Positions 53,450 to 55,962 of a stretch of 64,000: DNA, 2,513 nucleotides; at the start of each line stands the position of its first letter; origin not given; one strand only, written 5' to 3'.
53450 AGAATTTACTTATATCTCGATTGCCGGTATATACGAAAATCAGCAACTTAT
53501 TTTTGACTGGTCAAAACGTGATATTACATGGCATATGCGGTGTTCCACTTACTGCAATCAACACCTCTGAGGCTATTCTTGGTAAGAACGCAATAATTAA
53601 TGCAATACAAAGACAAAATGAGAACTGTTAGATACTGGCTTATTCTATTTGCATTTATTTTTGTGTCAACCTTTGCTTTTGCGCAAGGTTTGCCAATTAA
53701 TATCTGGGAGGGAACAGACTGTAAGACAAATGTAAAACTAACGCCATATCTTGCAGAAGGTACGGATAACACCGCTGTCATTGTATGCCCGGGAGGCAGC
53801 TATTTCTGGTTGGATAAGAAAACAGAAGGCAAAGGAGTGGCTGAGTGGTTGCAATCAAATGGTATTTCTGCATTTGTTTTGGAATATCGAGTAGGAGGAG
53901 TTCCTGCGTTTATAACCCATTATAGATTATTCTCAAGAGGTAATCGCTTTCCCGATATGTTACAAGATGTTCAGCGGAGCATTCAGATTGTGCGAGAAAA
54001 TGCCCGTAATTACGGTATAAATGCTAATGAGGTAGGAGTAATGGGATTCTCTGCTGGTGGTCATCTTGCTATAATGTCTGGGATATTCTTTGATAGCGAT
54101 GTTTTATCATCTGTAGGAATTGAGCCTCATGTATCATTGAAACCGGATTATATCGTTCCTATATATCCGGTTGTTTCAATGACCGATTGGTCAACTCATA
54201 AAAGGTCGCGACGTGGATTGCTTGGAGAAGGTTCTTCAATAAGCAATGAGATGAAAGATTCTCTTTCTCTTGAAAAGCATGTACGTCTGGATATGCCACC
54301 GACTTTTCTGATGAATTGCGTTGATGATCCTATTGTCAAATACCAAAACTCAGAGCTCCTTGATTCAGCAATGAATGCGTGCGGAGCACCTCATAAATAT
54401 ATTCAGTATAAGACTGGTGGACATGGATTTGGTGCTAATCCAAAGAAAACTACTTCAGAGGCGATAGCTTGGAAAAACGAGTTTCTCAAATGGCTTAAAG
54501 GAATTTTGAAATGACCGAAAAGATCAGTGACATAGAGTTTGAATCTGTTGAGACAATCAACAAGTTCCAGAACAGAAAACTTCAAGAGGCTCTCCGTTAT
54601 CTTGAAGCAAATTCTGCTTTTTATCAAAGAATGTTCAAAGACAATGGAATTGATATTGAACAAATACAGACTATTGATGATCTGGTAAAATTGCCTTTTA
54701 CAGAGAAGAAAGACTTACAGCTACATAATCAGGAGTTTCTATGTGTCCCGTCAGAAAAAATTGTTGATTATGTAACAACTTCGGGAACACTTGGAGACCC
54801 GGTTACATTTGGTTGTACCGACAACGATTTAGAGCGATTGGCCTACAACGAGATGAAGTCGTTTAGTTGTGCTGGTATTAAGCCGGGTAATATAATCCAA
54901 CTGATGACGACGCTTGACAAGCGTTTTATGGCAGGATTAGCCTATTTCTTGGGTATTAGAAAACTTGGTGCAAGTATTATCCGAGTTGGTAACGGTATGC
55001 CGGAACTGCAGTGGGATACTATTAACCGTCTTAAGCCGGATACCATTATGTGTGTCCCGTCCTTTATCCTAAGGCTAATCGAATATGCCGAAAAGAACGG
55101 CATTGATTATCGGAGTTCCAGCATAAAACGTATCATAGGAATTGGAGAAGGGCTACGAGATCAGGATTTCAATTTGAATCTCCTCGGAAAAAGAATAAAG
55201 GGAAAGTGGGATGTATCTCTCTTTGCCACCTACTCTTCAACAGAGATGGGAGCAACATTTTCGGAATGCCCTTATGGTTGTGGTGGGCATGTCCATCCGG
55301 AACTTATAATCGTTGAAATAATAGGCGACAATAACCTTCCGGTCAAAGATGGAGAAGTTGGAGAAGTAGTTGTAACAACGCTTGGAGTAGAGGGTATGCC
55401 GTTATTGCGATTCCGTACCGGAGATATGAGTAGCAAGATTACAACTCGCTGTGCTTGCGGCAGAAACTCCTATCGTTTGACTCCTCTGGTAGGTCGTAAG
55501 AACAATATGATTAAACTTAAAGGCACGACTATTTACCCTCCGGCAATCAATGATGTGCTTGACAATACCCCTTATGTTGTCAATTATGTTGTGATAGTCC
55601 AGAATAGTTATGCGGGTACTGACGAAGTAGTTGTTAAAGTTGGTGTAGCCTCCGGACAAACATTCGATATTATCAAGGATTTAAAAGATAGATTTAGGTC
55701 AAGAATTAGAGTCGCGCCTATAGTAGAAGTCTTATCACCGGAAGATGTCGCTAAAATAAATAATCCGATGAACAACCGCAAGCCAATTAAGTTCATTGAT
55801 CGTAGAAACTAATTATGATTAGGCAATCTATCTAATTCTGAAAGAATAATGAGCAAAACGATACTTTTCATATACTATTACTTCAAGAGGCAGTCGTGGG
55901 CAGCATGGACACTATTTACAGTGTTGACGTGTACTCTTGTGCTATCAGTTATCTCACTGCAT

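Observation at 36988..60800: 24-gene single-operon aryl-polyene/flexirubin-type lipid-pigment cluster with non-canonical additions (orphan product)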

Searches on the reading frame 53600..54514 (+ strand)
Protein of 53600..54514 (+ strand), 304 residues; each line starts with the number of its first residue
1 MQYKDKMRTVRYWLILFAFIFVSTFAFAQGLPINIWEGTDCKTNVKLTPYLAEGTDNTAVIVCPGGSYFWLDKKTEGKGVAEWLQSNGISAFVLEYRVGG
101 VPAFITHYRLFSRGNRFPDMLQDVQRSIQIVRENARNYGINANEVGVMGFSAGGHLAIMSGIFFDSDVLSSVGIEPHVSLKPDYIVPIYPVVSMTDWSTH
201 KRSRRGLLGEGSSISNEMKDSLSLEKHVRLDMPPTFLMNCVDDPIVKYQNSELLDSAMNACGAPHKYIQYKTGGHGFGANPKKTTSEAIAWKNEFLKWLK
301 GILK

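Call 5: search_protein_families(library=pfam, proteins=[window:53600-54514:+], max_evalue=0.01)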
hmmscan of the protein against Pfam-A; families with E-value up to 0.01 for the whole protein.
window:53600-54514:+ (304 aa): 6 families
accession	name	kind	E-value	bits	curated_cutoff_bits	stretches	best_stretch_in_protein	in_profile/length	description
PF20434.5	BD-FAE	-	3.9e-26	92.3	26.8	1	103-257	50-214/215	BD-FAE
PF07859.19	Abhydrolase_3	-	8.6e-12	45.7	25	1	107-277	36-208/210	alpha/beta hydrolase fold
PF00326.27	Peptidase_S9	-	2.5e-07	30.9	22.6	1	186-298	93-205/213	Prolyl oligopeptidase family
PF01738.24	DLH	-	1.2e-05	25.4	21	0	238-300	149-214/217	Dienelactone hydrolase family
PF02230.22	Abhydrolase_2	-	0.0012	19.2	23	0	125-161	88-123/217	Phospholipase/Carboxylesterase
PF00135.34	COesterase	-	0.0013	18.2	27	1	44-157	96-197/515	Carboxylesterase family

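Call 9: search_protein_families(library=ncbifam, proteins=[window:53600-54514:+], max_evalue=0.001)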
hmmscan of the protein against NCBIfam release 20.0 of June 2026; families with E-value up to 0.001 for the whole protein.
window:53600-54514:+ (304 aa): 7 families
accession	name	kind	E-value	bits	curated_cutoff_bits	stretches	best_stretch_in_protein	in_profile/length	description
NF041902.1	pecacetest_PaeX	equivalog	1.7e-42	145.5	550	1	46-301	64-306/318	pectin acetylesterase PaeX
NF042968.1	AcxylEst_AxeA1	equivalog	1.7e-42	145.3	700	1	35-300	28-265/459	acetylxylan esterase AxeA1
NF052620.1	AryltfaseLP1002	equivalog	7.4e-23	81.2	300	1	55-299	30-255/265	lp_1002 family arylesterase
NF052354.1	EstLipQMycob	equivalog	1.4e-08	33.8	700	1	114-264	209-362/418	esterase LipQ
NF007547.0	PRK10162.1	equivalog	2.2e-08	33.4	389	1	108-165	123-179/321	acetyl esterase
NF058653.1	LipP1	equivalog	2.7e-07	29.7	350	1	108-160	110-161/300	LipP1 family hormone-sensitive lipase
NF033149.0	CHL_hydrolase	equivalog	0.00042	19.3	500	1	106-160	112-165/310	chloramphenicol hydrolase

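Call 71: search_solved_structures(query=window:53600-54514:+, max_evalue=0.001)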
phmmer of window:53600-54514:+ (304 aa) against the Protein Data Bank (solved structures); distinct sequences matched with E-value up to 0.001: 19.
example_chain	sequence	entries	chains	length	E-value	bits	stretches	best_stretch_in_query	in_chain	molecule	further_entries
6a6o_A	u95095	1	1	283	2.4e-32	115.6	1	47-300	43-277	Esterase/lipase-like protein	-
7dwc_A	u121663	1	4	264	2.5e-20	76.1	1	52-299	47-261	Xylanase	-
3bjr_A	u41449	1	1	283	2.6e-17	66.2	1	52-287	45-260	Putative carboxylesterase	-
6nkf_A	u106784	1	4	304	1.5e-12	50.6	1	108-284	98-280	Lip_vut4, C3L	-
3hxk_A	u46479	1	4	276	2.9e-10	43.1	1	56-288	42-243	Sugar hydrolase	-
6xyc_A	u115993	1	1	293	5e-09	39.1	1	112-174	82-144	Acetyl xylan esterase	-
6tkx_A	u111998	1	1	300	5.4e-09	38.9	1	112-174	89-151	Carbohydrate esterase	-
5ao9_A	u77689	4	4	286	9.7e-09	38.1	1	95-278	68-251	ESTERASE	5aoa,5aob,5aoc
7bfn_A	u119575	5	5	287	9.8e-09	38.1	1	95-278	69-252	Esterase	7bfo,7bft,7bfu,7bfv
6mly_A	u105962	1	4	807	1.3e-08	37.7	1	112-277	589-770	Bifunctional GH43-CE protein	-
4q3k_A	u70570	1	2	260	2.6e-08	36.7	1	60-158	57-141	MGS-M1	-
7bfr_A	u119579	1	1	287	3.9e-08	36.1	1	95-277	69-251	Esterase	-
4ypv_A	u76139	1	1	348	3.6e-06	29.7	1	103-159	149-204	Est8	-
3azo_A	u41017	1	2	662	2.9e-05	26.7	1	185-279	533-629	Aminopeptidase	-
3azp_A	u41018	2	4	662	3.5e-05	26.4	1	185-279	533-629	Aminopeptidase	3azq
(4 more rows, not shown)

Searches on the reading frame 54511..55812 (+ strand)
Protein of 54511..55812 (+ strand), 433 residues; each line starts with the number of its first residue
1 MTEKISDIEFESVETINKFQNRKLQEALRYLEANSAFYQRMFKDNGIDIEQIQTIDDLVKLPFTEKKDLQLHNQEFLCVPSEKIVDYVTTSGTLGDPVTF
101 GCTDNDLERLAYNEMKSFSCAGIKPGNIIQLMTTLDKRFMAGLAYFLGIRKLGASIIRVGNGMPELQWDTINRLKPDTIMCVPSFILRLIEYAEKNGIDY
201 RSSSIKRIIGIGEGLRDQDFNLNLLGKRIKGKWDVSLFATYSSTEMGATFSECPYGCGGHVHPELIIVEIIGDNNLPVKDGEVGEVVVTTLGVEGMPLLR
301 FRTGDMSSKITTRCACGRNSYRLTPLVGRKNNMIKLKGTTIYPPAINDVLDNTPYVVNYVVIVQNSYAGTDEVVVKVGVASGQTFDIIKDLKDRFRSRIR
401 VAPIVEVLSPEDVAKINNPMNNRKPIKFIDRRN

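Call 5: search_protein_families(library=pfam, proteins=[window:54511-55812:+], max_evalue=0.01)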
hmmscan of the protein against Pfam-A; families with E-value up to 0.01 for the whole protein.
window:54511-55812:+ (433 aa): 2 families
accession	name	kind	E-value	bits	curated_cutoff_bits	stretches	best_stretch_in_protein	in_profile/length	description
PF00501.34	AMP-binding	-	1.7e-08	34.1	29.9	1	78-290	158-376/384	AMP-binding enzyme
PF14535.12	AMP-binding_C_2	-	1.7e-06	28.6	25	1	338-432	1-96/96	AMP-binding enzyme C-terminal domain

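Call 9: search_protein_families(library=ncbifam, proteins=[window:54511-55812:+], max_evalue=0.001)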
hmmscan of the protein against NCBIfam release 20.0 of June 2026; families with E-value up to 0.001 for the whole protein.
window:54511-55812:+ (433 aa): 17 families
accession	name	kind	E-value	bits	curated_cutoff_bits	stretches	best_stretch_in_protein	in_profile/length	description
NF053551.1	FlxY_rubin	equivalog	2.1e-208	692.3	520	1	8-432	1-424/424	flexirubin biosynthesis putative acyl-CoA ligase FlxY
NF041878.1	paak_haloarch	equivalog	2.5e-58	197.6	700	1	6-401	3-395/427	phenylacetate--CoA ligase PaaK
NF045666.1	DVU1553_fam_AMP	equivalog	3.7e-51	174.2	300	1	11-329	18-330/331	DVU_1553 family AMP-dependent CoA ligase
TIGR02155.1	PA_CoA_ligase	equivalog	6.5e-51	173.2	646.3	1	11-406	3-401/422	phenylacetate--CoA ligase PaaK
TIGR03335.1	F390_ftsA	equivalog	5.1e-32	111.1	458.7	1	7-325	5-325/445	coenzyme F390 synthetase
NF041217.1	BagE_FevW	exception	2.8e-15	56.2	800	1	18-409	15-388/424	bagremycin/ferroverdin synthetase BagE/FevW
TIGR02304.1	aden_form_hyp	equivalog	1e-10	41.2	251.9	1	170-365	182-367/430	F390 synthetase-related protein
NF009071.0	PRK12406.1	subfamily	3.9e-10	38.7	701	1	84-395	155-466/510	acyl-CoA synthetase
NF004837.0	PRK06187.1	subfamily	3.8e-08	32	476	0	327-392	419-483/531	long-chain-fatty-acid--CoA ligase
NF004808.0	PRK06155.1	equivalog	1.6e-06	26.7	722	0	326-387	418-479/542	ATP-dependent acyl-CoA ligase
NF005797.0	PRK07638.1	equivalog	2.1e-06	26.6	518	1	326-384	379-438/487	acyl-CoA synthetase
NF041596.1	fum_diaprop_lig_DdaG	equivalog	4.4e-05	22.6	700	1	36-360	15-323/390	fumarate--(S)-2,3-diaminopropanoate ligase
NF004838.1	PRK06188.1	equivalog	7.4e-05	21.2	875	0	265-376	348-466/524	fatty-acid--CoA ligase FadD8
NF052269.1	Staph_lig_FadD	equivalog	0.00017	20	650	1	79-398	147-460/499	long-chain-fatty-acid--CoA ligase FadD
NF004114.0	PRK05605.1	equivalog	0.0003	19.3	766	0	325-398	464-536/575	long-chain-fatty-acid--CoA ligase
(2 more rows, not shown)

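Call 80: search_dna_similar(query=window:54511-55812:+, collection=plasmids, mode=protein, max_evalue=1e-30, max_rows=25)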
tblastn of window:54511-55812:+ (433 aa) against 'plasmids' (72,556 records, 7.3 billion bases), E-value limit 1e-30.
Records with a match: 62; places in all: 62; records where one place covers at least 80% of the query: 57.
Best place of each record, by identity: <60% 62.
By first word of the organism name: Pseudosulfitobacter 20; Haloferax 7; Sulfitobacter 4; Natrinema 3; Phocaeicola 2; Parabacteroides 2; Monoglobus 2; Bacteroides 2; Sinorhizobium 2; Sagittula 2; and 15 more.
By predicted mobility (MOB-suite, as given by PLSDB): non-mobilizable 46; conjugative 11; mobilizable 5.
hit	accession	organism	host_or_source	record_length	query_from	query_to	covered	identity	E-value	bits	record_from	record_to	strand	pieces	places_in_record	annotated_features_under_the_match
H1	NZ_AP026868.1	Aureispira anguillae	Anguilla japonica,Standard,head of ...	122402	4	432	99%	52.2%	1e-134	434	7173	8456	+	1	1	AMP-binding protein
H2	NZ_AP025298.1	Persicobacter psychrovividus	-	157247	20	432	95%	45.3%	8e-101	336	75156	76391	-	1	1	AMP-binding protein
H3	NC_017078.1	Selenomonas ruminantium subsp. lactilytica TAM6421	-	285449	7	432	98%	30.2%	5e-32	136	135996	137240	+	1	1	phenylacetate--CoA ligase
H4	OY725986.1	Phocaeicola massiliensis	-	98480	16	432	96%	30.7%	2e-39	158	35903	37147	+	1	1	record has no annotation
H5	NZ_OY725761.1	Parabacteroides distasonis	-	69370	7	432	98%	29.9%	2e-35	146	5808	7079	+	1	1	phenylacetate--CoA ligase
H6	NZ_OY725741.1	Monoglobus pectinilyticus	-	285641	24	423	92%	31.0%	6e-33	139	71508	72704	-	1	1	phenylacetate--CoA ligase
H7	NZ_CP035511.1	Haematobacter massiliensis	single cell,human skin swab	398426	3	415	95%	29.7%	1e-35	147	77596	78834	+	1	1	paaK: phenylacetate--CoA ligase PaaK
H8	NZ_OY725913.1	Bacteroides finegoldii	-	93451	7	433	99%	28.6%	9e-36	147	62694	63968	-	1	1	phenylacetate--CoA ligase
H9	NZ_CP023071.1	Sinorhizobium fredii CCBAU 83666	G.max,nodule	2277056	8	400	91%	30.7%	3e-32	137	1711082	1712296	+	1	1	record has no annotation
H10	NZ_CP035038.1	Sinorhizobium fredii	single cell,soil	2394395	8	400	91%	30.7%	3e-32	137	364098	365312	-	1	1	none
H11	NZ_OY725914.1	Bacteroides finegoldii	-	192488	8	424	96%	28.6%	6e-35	145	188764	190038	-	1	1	phenylacetate--CoA ligase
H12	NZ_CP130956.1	Rhodococcus opacus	cell culture,Sod-podzolic soil ...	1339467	13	415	93%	29.5%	2e-34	144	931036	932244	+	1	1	none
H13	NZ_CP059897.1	Ciceribacter thiooxidans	mixed culture,soil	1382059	3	415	95%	28.3%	5e-33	139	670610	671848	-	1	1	none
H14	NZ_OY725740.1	Monoglobus pectinilyticus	-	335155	7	433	99%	27.4%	8e-31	132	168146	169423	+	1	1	phenylacetate--CoA ligase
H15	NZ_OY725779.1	Parabacteroides distasonis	-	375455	8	415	94%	28.6%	7e-39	157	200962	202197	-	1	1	phenylacetate--CoA ligase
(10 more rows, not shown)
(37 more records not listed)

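Call 81: get_annotated_region(hit=H1, flank=20000)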
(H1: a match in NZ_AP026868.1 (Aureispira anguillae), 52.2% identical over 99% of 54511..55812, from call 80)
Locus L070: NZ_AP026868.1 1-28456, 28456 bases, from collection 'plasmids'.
description: Aureispira anguillae strain EL160426 plasmid pAUEa, complete sequence
organism: Aureispira anguillae (NCBI taxid 2864201)
taxonomy: Bacteria; Bacteroidota; Saprospiria; Saprospirales; Saprospiraceae; Aureispira; Aureispira anguillae
host: -; source: Anguilla japonica,Standard,head of leptocephalus larvae of the Japanese eel; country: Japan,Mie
typing (MOB-suite, as given by PLSDB): non-mobilizable
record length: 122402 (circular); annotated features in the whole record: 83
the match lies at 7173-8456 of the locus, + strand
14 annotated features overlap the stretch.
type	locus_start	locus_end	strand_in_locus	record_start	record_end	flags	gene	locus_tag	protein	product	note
CDS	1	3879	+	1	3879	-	-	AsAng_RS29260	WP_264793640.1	trifunctional MMPL family transporter/lysophospholipid acyltransferase/class I SAM-dependent methyltransferase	-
CDS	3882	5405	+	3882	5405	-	-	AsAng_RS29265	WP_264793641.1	NAD(P)/FAD-dependent oxidoreductase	-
CDS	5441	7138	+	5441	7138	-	-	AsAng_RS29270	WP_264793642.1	C45 family peptidase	-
CDS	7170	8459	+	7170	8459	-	-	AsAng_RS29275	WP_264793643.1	AMP-binding protein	-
CDS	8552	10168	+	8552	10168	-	-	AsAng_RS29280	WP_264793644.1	hypothetical protein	-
CDS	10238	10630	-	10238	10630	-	-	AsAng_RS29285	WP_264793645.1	hypothetical protein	-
CDS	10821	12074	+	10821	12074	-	-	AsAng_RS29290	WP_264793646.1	NAD(P)/FAD-dependent oxidoreductase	-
CDS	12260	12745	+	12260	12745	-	-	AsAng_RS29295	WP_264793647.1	T9SS type A sorting domain-containing protein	-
CDS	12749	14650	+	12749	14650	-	-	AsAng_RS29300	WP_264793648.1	hypothetical protein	-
CDS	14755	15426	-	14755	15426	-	-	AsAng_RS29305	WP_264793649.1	recombinase family protein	GO:0006310 - DNA recombination [Evidence IEA]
CDS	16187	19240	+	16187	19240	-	-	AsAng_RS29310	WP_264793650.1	OmpA family protein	-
CDS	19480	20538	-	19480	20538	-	-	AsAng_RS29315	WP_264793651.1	tryptophan 2,3-dioxygenase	-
CDS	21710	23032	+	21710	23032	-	-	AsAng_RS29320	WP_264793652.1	replication initiation protein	GO:0006270 - DNA replication initiation [Evidence IEA]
CDS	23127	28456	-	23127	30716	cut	-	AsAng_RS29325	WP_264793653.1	PKD domain-containing protein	-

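Call 82: get_annotated_region(hit=H2, flank=20000)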
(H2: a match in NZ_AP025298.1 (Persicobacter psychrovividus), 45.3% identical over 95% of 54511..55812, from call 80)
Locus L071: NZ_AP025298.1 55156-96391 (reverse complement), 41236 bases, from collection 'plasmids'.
description: Persicobacter psychrovividus strain NBRC 101262 plasmid pPP6, complete sequence
organism: Persicobacter psychrovividus (NCBI taxid 387638)
taxonomy: Bacteria; Bacteroidota; Cytophagia; Cytophagales; Persicobacteraceae; Persicobacter; Persicobacter psychrovividus
host: -; source: -; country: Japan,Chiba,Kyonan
typing (MOB-suite, as given by PLSDB): non-mobilizable
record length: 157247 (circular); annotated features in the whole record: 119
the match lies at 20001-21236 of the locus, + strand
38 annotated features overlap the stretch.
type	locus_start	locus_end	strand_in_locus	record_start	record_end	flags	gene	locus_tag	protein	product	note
CDS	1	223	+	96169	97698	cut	-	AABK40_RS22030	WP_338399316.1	aromatic amino acid ammonia-lyase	-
CDS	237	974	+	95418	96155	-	fabG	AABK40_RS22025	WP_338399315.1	3-oxoacyl-ACP reductase FabG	-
CDS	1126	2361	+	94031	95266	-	-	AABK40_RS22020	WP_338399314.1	beta-ketoacyl-[acyl-carrier-protein] synthase family protein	GO:0006633 - fatty acid biosynthetic process [Evidence IEA]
CDS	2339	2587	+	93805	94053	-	-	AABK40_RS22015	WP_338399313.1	phosphopantetheine-binding protein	-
CDS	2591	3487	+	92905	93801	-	-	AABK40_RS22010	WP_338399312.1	lipid A biosynthesis acyltransferase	-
CDS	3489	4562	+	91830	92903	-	-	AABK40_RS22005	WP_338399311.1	class I SAM-dependent methyltransferase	-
CDS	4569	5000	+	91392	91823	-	-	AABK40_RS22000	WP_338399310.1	hypothetical protein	-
CDS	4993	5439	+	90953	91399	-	-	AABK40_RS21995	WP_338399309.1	acyl-CoA thioesterase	-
CDS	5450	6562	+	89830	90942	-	-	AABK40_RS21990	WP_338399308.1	beta-ketoacyl synthase N-terminal-like domain-containing protein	-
CDS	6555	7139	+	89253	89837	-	-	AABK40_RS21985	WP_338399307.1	hypothetical protein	-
CDS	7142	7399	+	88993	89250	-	-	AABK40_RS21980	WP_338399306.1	phosphopantetheine-binding protein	-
CDS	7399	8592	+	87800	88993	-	-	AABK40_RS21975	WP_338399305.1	beta-ketoacyl-[acyl-carrier-protein] synthase family protein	GO:0006633 - fatty acid biosynthetic process [Evidence IEA]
CDS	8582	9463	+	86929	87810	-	-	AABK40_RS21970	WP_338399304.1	beta-ketoacyl synthase chain length factor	-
CDS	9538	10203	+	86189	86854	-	-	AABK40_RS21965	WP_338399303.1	polysaccharide deacetylase family protein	-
CDS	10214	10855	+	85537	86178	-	-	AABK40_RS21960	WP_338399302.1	outer membrane lipoprotein carrier protein LolA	GO:0044874 - lipoprotein localization to outer membrane [Evidence IEA]; GO:0042953 - lipoprotein transport [Evidence ...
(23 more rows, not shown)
